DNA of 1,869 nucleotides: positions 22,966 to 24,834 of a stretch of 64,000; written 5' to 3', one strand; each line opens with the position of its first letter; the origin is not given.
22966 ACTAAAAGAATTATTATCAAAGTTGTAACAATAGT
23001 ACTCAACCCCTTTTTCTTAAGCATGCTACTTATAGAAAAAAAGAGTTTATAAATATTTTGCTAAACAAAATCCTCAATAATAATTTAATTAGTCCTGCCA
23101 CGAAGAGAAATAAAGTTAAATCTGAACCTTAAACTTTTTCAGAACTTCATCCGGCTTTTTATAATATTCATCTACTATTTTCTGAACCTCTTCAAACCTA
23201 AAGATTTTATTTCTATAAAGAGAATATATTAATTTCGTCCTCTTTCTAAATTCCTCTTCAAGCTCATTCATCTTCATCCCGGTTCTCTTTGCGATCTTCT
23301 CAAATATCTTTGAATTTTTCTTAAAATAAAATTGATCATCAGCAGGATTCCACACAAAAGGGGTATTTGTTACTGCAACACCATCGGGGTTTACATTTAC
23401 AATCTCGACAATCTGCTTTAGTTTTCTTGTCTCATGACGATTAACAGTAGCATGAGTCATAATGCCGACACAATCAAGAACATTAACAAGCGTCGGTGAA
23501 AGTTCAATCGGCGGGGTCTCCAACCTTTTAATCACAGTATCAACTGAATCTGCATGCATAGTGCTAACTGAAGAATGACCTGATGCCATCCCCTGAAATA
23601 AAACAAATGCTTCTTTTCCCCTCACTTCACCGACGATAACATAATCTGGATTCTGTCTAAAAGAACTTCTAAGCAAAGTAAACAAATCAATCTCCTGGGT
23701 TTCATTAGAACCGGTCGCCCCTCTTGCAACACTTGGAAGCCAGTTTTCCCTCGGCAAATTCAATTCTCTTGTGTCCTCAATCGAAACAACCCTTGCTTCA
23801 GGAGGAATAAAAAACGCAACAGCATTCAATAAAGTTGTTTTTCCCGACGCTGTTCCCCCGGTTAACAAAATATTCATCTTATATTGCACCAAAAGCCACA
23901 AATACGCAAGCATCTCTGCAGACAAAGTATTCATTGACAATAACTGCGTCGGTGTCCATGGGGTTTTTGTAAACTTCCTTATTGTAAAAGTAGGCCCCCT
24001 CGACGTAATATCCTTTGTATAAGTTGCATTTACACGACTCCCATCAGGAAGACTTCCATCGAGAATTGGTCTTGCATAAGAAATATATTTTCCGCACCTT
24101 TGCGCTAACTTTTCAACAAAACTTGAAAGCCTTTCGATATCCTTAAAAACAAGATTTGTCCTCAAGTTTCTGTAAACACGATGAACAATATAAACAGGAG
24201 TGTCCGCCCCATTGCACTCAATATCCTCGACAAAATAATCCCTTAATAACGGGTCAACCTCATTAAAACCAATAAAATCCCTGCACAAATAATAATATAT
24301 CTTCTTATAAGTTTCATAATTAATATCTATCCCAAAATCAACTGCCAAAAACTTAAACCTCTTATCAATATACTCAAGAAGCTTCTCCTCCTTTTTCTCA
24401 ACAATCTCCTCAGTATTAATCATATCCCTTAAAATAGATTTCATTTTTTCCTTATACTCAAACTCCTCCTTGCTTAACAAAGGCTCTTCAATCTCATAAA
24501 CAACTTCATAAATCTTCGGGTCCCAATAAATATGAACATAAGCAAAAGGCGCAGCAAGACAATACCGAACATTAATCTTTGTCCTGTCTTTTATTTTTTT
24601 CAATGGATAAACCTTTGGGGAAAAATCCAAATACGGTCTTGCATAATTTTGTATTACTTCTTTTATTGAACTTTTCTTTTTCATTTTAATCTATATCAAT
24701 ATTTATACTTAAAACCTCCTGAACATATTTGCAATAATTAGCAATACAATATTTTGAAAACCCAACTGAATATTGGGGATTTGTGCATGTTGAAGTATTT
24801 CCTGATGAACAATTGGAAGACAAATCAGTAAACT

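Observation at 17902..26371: Type-IV-pilus-like locus with six prepilins, a split platform protein and no peptidase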

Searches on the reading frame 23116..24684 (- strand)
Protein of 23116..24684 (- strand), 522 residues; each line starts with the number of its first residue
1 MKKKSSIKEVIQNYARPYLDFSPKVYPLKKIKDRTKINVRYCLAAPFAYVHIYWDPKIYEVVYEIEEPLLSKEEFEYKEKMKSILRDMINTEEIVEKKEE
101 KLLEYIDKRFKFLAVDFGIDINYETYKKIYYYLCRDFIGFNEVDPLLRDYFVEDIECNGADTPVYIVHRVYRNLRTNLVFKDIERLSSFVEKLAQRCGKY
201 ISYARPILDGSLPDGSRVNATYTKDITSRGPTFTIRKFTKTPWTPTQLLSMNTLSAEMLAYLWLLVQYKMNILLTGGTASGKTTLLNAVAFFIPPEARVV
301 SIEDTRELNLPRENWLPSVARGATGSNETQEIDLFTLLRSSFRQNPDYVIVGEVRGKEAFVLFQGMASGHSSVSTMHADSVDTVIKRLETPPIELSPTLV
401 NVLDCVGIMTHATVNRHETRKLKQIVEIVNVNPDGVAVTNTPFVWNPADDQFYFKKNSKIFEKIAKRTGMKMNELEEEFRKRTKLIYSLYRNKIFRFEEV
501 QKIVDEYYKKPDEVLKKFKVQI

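Call 3: search_protein_families(library=pfam, proteins=[window:23116-24684:-], max_evalue=0.1)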
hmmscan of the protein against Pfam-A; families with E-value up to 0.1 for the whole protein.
window:23116-24684:- (522 aa): 6 families
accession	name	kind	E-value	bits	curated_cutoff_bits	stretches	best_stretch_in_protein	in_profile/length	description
PF00437.27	T2SSE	-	1.7e-33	116.2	24.9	1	177-390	37-257/370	Type II/IV secretion system protein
PF13555.12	AAA_29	-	0.00071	19.7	27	1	270-297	23-50/61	P-loop containing region of AAA domain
PF23989.1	PilB3_C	-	0.024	15.2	27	1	455-518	7-70/83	PilB3-like, C-terminal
PF13401.12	AAA_22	-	0.03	15.1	27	0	268-303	4-40/130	AAA domain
PF13191.12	AAA_16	-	0.071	14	32.6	0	271-316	26-70/167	AAA ATPase domain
PF12775.13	AAA_7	-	0.073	13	25.8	0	258-290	22-54/181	P-loop containing dynein motor region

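Call 4: search_protein_families(library=ncbifam, proteins=[window:23116-24684:-], max_evalue=0.1)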
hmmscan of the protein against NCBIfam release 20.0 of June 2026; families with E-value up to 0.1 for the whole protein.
window:23116-24684:- (522 aa): 26 families (the best 25 are shown)
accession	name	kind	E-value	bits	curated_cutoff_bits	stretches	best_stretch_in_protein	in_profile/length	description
NF058587.1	archaellum_moto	equivalog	1.4e-118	397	550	1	10-510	3-520/527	archaellum flagellar ATPase motor FlaI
NF053672.1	bindosome_BasE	exception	2.4e-61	208.1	1000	1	4-510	8-510/512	bindosome assembly system ATPase subunit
TIGR03819.1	heli_sec_ATPase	hypoth_equivalog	1.4e-41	142.9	373.15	1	132-390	44-299/340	TadA family conjugal transfer-associated ATPase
TIGR02788.1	VirB11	equivalog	3e-38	131.6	249.95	2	257-388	132-262/308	P-type DNA transfer ATPase VirB11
TIGR02782.1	TrbB_P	equivalog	3.3e-37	128.4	304.55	1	182-432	50-297/303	P-type conjugative transfer ATPase TrbB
NF010469.0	PRK13894.1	subfamily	4.6e-32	111.6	508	1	184-431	65-307/320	conjugal transfer ATPase TrbB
NF010475.0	PRK13900.1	equivalog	1.1e-27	97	389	1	257-388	148-279/333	type IV secretion system ATPase VirB11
NF010407.0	PRK13833.1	subfamily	8.4e-27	94.4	499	1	201-432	77-301/323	conjugal transfer protein TrbB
NF010425.0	PRK13851.1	equivalog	1.2e-19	70.5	461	1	256-382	149-275/344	type IV secretion system protein VirB11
NF041000.1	ATPase_ComGA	equivalog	8.5e-17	61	300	1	271-390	130-244/267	competence type IV pilus ATPase ComGA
TIGR02533.1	type_II_gspE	equivalog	9.6e-13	47.6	630.25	1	254-392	227-360/486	type II secretion system ATPase GspE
TIGR02538.1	type_IV_pilB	equivalog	1.9e-12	46.6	675.65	1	272-389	319-430/564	type IV-A pilus assembly ATPase PilB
NF007755.0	PRK10436.1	equivalog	2.3e-12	46.3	617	1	264-390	214-334/465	type II secretion system protein GspE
TIGR02525.1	plasmid_TraJ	equivalog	9.6e-12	44.5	368.3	1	273-390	153-272/372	plasmid transfer ATPase TraJ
TIGR01420.1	pilT_fam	subfamily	4.2e-11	42.7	319.1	1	272-393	125-245/343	PilT/PilU family type 4a pilus ATPase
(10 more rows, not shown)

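Call 10: find_encoding_contigs(protein=window:23116-24684:-, flank=10000, max_places=6)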
Protein window:23116-24684:- (522 aa): 3 contigs read that carry it; 1 place shown.
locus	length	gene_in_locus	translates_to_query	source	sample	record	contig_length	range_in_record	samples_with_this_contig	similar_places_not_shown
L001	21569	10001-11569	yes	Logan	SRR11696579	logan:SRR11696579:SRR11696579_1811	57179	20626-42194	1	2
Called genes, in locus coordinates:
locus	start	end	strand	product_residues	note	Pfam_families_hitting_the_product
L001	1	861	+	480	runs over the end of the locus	PF02934:GatB_N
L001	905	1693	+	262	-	PF00149:Metallophos, PF14582:Metallophos_3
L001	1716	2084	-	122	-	-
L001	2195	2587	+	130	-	PF00520:Ion_trans (weak), PF07885:Ion_trans_2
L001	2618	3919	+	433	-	PF01336:tRNA_anti-codon, PF00152:tRNA-synt_2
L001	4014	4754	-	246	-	-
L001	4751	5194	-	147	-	PF16092:CFAP61_N (weak), PF00583:Acetyltransf_1, PF13508:Acetyltransf_7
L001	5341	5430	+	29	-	-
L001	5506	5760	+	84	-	-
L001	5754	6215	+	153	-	-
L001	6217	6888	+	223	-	PF01936:NYN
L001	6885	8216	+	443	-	PF01425:Amidase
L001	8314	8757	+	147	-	-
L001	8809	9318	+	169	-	-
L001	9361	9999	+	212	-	-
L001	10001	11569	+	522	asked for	PF00437:T2SSE, PF27713:UCP018868 (weak)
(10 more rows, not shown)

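Call 11: find_homologous_proteins(query=window:23116-24684:-, max_evalue=1e-20)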
Query window:23116-24684:- (522 aa): 7900 proteins with E <= 1e-20 among 8000 candidates; the best 120 are listed.
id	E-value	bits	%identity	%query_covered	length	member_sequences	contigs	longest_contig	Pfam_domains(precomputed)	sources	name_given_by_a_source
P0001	3.7e-294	994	83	98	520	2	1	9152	PF00437.27,PF27713.1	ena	-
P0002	1.8e-289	978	80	100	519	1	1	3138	PF23989.1,PF00437.27,PF27713.1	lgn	-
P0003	3.5e-289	977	80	100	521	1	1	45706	PF00437.27,PF27713.1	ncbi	ncbi:MAG: type II/IV secretion system ATPase subunit [archaeon]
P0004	8.0e-287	970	78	99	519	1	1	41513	PF00437.27,PF27713.1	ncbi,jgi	ncbi:MAG: type II/IV secretion system ATPase subunit [archaeon]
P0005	4.8e-282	954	78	100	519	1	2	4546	PF00437.27,PF27713.1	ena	-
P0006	6.2e-281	950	79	98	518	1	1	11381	PF00437.27,PF27713.1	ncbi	ncbi:MAG: type II/IV secretion system ATPase subunit [archaeon]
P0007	2.8e-280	948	78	100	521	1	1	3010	PF00437.27,PF27713.1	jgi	jgi:flagellar protein FlaI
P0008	2.2e-277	939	78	98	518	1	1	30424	PF00437.27,PF27713.1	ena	-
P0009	3.5e-277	938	76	100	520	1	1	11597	PF00437.27,PF27713.1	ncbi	-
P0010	1.7e-276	936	76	100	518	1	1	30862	PF00437.27,PF27713.1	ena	-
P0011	5.1e-276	934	78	98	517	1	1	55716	PF00437.27,PF27713.1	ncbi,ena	-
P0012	1.2e-275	933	78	97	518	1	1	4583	PF00437.27,PF27713.1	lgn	-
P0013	1.6e-275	932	77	98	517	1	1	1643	PF00437.27,PF27713.1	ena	-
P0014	1.2e-274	930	78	98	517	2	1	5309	PF00437.27,PF27713.1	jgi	-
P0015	1.4e-274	929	77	98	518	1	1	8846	PF00437.27,PF27713.1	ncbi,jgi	ncbi:MAG: type II/IV secretion system ATPase subunit [Promethearchaeota archaeon]|jgi:flagellar prot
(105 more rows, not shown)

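Call 12: find_related_loci(query=window:23116-24684:-, collection=genome_contigs, flank=8000)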
Query window:23116-24684:- (522 aa) in genome_contigs; peptide patterns used: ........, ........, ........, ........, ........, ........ (x = any residue, [..] = any of these).
420 stretches matched a pattern; 246 encode a relative of the query (tblastn E <= 1e-3); the best 80 are kept; 80 distinct loci.
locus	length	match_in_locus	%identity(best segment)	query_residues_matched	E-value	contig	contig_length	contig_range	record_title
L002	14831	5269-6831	80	1-521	0e+0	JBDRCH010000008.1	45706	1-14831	MAG: archaeon isolate MEGAHIT-group-1.171 k141_3881562, whole genome shotgun sequence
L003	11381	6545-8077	79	11-521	0e+0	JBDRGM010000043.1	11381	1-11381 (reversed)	MAG: archaeon isolate MEGAHIT-group-1.433 k141_13135521, whole genome shotgun sequence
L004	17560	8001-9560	78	2-521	0e+0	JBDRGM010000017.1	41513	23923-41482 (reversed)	MAG: archaeon isolate MEGAHIT-group-1.433 k141_3665417, whole genome shotgun sequence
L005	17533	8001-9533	78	11-521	0e+0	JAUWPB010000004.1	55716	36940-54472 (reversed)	MAG: Nanoarchaeota archaeon isolate CSMAG_2465 CSMAG_2465_k141_629433_length_55716_cov_45.9628, whole genome shotgun seq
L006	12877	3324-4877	75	4-521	0e+0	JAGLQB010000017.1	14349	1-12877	MAG: Candidatus Pacearchaeota archaeon isolate RS_8_33 ROV157_8.bin.33.fa_17, whole genome shotgun sequence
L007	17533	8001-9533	77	11-521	0e+0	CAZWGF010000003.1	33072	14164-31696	MAG TPA_asm: Candidatus Woesearchaeota archaeon isolate SRP104257_co1_234 genome assembly, contig: NODE_540_length_33072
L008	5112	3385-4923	77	9-521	0e+0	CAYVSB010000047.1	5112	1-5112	MAG TPA_asm: Candidatus Woesearchaeota archaeon isolate SRP050083_co2_409 genome assembly, contig: NODE_15518_length_511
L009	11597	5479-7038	76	1-521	0e+0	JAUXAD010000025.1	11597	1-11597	MAG: archaeon isolate CSMAG_2753 CSMAG_2753_k141_10136_length_11597_cov_12.9770, whole genome shotgun sequence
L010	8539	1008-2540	76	11-521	0e+0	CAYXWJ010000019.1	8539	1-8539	MAG TPA_asm: Candidatus Woesearchaeota archaeon isolate binchicken_co151_73 genome assembly, contig: NODE_13364_length_8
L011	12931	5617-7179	73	1-521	0e+0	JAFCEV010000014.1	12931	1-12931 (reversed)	Candidatus Pacearchaeota archaeon isolate Meg22_1214_Bin_270 Meg22_1214_Bin_270_scaffold_17423, whole genome shotgun seq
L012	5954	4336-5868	76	11-521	0e+0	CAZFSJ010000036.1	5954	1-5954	MAG TPA_asm: Candidatus Woesearchaeota archaeon isolate binchicken_co151_555 genome assembly, contig: NODE_23525_length_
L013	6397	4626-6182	75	4-521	0e+0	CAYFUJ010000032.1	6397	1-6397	MAG TPA_asm: Candidatus Woesearchaeota archaeon isolate ERP108616_co1_155 genome assembly, contig: k119_1437994, whole g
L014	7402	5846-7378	74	11-521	0e+0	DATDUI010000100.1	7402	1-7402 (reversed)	MAG TPA_asm: Candidatus Nanoarchaeia archaeon isolate SMAG_U8054 k141_403654, whole genome shotgun sequence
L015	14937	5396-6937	74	8-521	0e+0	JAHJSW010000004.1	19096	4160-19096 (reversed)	MAG: Nanoarchaeota archaeon isolate OS_PC_MetaG.mb.31 OS_PC_MetaG.mb.31_k141_156741, whole genome shotgun sequence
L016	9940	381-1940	74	2-521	0e+0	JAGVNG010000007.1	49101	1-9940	MAG: Nanoarchaeota archaeon isolate DeMMO3_40 c_000000007515, whole genome shotgun sequence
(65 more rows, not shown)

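Call 27: search_solved_structures(query=window:23116-24684:-, max_evalue=1e-10)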
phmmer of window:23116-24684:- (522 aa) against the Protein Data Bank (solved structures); distinct sequences matched with E-value up to 1e-10: 9.
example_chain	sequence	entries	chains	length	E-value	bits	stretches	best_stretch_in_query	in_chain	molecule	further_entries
2oap_1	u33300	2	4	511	8.8e-110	370.8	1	36-518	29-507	Type II secretion system protein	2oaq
4ii7_A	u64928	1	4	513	5.7e-82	279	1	41-501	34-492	FlaI ATPase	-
4ihq_A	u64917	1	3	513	3.3e-81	276.5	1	41-501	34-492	FlaI ATPase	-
8rkd_E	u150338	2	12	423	3e-44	154.6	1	127-448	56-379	Pilus assembly ATPase CpaF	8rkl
8rjf_A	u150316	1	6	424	3e-44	154.6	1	127-448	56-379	Pilus assembly ATPase CpaF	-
9e24_A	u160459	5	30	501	3.3e-44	154.4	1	119-448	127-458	CpaF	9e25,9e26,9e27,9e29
6bge_A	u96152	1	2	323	5.1e-18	68.1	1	183-388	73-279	VirB11-like protein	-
1g6o_A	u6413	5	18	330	5.4e-18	68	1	183-388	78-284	CAG-ALPHA | virB11 homolog | Cag-alfa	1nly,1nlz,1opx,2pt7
2gza_A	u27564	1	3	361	8.9e-18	67.3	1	233-389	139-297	Type IV secretion system protein VirB11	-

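Call 95: search_dna_similar(query=window:23116-24684:-, collection=plasmids, mode=protein, max_rows=25, max_evalue=1e-20)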
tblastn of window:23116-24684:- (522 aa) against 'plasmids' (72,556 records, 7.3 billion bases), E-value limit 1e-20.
Records with a match: 1488; places in all: 1618; records where one place covers at least 80% of the query: 5.
Best place of each record, by identity: <60% 1488.
By first word of the organism name: Bacillus 280; Rhizobium 142; Ralstonia 134; Agrobacterium 111; Sinorhizobium 105; Vibrio 89; uncultured 73; Campylobacter 65; Pseudosulfitobacter 40; Enterobacter 31; and 128 more.
By predicted mobility (MOB-suite, as given by PLSDB): conjugative 606; non-mobilizable 553; mobilizable 329.
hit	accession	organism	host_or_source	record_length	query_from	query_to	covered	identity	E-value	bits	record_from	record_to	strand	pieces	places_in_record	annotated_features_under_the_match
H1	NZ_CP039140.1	Haloferax mediterranei ATCC 33500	Cell culture,Spain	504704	127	515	75%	40.4%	1e-90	310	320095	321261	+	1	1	none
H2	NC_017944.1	Haloferax mediterranei ATCC 33500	-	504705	127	515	75%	40.4%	1e-90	310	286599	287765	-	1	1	none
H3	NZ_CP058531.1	Halobaculum halophilum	cell culture,sediment in salt lake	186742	128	516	75%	39.6%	5e-89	306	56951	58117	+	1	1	type II/IV secretion system ATPase subunit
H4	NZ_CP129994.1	Salinibaculum sp. KK48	cell culture,sediment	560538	127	515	75%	38.4%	6e-88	303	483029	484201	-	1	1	ATPase, T2SS/T4P/T4SS family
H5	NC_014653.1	Photobacterium damselae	diseased Psetta maxima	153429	2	438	84%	29.0%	3e-38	157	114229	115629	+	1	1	CpaF family protein | type II/IV secretion system ATPase TadZ/CpaE,associated with Flp ...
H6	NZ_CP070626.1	Photobacterium damselae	Turbot fish farm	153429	2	438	84%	29.0%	3e-38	157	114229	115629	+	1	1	CpaF family protein | type II/IV secretion system ATPase TadZ/CpaE,associated with Flp ...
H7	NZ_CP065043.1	Photobacterium damselae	Seriola lalandi,cell culture,caudal ...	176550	2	438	84%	29.0%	3e-38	157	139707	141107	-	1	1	CpaF family protein | chromosome partitioning protein ParA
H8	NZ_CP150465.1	Photobacterium damselae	Lateolabrax maculatus,cell culture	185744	2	438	84%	29.0%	3e-38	157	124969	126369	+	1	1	CpaF family protein | chromosome partitioning protein ParA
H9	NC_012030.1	Halorubrum lacusprofundi ATCC 49239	-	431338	127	405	53%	44.1%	6e-75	265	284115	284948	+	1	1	type II/IV secretion system ATPase subunit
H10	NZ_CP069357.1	Microvirga sp. VF16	Vachellia farnesiana,Cell culture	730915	3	435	83%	28.0%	1e-35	149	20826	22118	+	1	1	CpaF family protein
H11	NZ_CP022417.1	Pseudosulfitobacter pseudonitzschiae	Skeletonema marinoi strain RO5AC,Cell ...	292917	119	436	61%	35.3%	7e-42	168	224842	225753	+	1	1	CpaF family protein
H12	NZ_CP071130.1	Caballeronia sp. M1242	Homo sapiens,ETA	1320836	118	467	67%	32.0%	1e-39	161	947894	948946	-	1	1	none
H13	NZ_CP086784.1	Pseudosulfitobacter pseudonitzschiae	Thalassiosira tenera,The surface ...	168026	119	464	66%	32.2%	9e-42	167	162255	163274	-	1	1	CpaF family protein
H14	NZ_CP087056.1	Pseudosulfitobacter pseudonitzschiae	Mediolabrus comicus,The surface ...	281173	119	464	66%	32.2%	9e-42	167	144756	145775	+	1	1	CpaF family protein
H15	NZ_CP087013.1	Pseudosulfitobacter pseudonitzschiae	Mediolabrus comicus,The surface ...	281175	119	464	66%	32.2%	9e-42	167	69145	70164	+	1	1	CpaF family protein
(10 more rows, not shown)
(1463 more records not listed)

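Call 96: get_annotated_region(hit=H3, flank=7000)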
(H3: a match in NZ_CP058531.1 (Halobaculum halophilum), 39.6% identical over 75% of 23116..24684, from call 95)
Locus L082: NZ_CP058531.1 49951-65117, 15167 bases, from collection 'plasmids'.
description: Halobaculum halophilum strain Gai3-2 plasmid unnamed2, complete sequence
organism: Halobaculum halophilum (NCBI taxid 2743090)
taxonomy: Archaea; Euryarchaeota; Halobacteria; Halobacteriales; Haloferacaceae; Halobaculum; Halobaculum halophilum
host: -; source: cell culture,sediment in salt lake; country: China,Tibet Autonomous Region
typing (MOB-suite, as given by PLSDB): non-mobilizable
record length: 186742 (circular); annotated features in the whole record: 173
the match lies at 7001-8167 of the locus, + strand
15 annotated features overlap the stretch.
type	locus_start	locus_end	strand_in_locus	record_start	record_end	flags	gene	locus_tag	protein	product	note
CDS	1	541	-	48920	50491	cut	-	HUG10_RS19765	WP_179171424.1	hypothetical protein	-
CDS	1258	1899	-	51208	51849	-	-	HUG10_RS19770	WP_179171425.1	transcriptional regulator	-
CDS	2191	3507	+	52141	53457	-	-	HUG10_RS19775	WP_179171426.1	MFS transporter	GO:0055085 - transmembrane transport [Evidence IEA]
CDS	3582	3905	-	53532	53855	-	-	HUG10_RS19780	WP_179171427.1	FUN14 domain-containing protein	-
CDS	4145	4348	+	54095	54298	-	-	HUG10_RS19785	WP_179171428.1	DUF4177 domain-containing protein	-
CDS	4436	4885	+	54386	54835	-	-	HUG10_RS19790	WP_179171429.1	type IV pilin N-terminal domain-containing protein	-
CDS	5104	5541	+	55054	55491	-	-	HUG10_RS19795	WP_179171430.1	hypothetical protein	-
CDS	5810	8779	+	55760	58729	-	-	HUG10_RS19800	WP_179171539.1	type II/IV secretion system ATPase subunit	-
CDS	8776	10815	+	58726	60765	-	-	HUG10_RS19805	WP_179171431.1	type II secretion system F family protein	-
CDS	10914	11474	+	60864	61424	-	-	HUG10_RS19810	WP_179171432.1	hypothetical protein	-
CDS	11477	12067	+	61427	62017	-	-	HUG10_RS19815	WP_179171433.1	hypothetical protein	-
CDS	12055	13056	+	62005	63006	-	-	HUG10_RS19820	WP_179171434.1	hypothetical protein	-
CDS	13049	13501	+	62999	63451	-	-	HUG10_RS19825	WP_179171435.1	hypothetical protein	-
CDS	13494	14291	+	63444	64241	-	-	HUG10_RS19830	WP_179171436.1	hypothetical protein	-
CDS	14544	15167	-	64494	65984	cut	-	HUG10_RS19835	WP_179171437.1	hypothetical protein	-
